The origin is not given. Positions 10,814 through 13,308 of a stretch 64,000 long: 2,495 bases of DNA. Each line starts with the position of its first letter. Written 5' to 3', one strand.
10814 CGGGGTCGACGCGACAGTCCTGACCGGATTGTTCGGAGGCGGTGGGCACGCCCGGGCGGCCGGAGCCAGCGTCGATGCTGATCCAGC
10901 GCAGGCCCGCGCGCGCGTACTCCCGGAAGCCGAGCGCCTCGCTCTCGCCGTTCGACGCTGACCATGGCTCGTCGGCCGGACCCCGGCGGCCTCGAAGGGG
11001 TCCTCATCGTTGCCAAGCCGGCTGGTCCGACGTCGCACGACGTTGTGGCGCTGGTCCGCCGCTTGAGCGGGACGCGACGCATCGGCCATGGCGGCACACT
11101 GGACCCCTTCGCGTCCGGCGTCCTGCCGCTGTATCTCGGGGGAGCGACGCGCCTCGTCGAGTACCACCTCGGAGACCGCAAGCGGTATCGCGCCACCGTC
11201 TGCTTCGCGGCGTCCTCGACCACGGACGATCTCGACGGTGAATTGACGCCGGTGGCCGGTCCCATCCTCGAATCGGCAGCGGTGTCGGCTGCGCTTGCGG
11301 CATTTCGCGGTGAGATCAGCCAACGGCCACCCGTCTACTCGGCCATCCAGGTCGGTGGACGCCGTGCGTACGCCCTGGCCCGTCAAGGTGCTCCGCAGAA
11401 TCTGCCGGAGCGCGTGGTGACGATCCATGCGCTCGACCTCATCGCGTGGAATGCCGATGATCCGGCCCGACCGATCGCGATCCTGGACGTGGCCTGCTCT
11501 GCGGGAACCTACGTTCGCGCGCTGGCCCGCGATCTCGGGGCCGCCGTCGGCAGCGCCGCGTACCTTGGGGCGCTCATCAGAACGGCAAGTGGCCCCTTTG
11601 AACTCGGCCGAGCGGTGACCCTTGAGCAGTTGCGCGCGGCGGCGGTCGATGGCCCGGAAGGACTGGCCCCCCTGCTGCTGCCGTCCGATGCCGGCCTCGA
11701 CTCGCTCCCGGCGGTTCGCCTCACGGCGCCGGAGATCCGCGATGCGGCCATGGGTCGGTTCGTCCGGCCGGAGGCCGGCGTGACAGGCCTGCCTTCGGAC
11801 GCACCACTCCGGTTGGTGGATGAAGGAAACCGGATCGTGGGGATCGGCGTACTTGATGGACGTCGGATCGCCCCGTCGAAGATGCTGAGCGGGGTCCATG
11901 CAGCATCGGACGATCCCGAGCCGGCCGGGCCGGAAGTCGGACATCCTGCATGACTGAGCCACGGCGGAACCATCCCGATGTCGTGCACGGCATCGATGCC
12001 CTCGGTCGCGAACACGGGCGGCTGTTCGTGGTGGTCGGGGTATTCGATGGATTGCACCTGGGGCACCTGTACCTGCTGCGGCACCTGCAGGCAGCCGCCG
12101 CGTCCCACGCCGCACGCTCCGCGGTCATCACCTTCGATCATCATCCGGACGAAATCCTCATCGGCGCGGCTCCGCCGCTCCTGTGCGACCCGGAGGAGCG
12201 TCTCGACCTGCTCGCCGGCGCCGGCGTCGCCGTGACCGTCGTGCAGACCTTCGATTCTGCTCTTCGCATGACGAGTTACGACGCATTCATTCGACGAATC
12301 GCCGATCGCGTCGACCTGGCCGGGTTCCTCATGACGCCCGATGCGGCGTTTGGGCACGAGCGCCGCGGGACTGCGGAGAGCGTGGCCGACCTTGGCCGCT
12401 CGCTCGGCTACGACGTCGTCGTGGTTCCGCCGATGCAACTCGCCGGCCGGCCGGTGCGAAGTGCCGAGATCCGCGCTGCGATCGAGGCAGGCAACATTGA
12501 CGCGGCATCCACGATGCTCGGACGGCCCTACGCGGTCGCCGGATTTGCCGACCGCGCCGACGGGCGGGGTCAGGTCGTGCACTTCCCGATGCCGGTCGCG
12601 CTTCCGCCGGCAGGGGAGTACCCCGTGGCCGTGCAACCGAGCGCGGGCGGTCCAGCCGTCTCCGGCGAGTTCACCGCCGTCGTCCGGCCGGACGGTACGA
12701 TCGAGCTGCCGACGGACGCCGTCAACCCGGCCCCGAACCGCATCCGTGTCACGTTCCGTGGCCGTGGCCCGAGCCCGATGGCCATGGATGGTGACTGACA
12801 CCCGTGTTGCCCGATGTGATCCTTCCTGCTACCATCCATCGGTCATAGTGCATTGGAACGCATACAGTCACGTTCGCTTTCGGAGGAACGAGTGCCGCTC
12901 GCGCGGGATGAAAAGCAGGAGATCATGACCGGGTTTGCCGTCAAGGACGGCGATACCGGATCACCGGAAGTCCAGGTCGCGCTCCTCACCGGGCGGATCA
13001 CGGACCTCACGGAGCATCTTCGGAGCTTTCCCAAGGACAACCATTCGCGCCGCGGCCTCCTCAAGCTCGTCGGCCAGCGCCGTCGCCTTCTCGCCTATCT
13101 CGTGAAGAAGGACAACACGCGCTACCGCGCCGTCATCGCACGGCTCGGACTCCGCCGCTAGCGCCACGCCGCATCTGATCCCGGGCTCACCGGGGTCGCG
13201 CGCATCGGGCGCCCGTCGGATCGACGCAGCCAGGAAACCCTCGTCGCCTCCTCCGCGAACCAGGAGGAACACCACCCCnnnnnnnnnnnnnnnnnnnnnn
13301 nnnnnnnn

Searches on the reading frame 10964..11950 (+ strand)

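Call 13: search_protein_families(library=pfam, proteins=[window:10964-11950:+], max_evalue=0.00001)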
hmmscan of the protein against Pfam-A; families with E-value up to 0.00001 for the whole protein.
window:10964-11950:+ (329 aa): 2 families
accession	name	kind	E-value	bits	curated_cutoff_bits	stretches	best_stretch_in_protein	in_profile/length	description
PF01509.24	TruB_N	-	1.6e-44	152.3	27.3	1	32-184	1-149/149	TruB family pseudouridylate synthase (N terminal domain)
PF16198.10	TruB_C_2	-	1.3e-10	41.7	29.3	1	185-245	1-65/66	tRNA pseudouridylate synthase B C-terminal domain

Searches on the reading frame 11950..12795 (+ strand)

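Call 13: search_protein_families(library=pfam, proteins=[window:11950-12795:+], max_evalue=0.00001)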
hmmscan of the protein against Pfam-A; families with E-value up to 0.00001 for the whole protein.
window:11950-12795:+ (282 aa): 1 family
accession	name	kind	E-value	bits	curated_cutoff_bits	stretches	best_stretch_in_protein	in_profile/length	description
PF06574.18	FAD_syn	-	6e-32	111.1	27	1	22-171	5-156/158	FAD synthetase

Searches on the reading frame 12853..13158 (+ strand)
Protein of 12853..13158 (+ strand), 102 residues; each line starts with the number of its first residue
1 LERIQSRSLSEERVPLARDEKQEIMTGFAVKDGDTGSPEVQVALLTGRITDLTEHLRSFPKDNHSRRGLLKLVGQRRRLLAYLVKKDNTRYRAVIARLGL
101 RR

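Call 13: search_protein_families(library=pfam, proteins=[window:12853-13158:+], max_evalue=0.00001)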
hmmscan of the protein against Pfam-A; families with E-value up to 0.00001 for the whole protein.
window:12853-13158:+ (102 aa): 1 family
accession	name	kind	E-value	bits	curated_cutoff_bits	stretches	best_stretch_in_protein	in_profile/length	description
PF00312.27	Ribosomal_S15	-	5.1e-34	116.7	31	1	21-101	1-81/81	Ribosomal protein S15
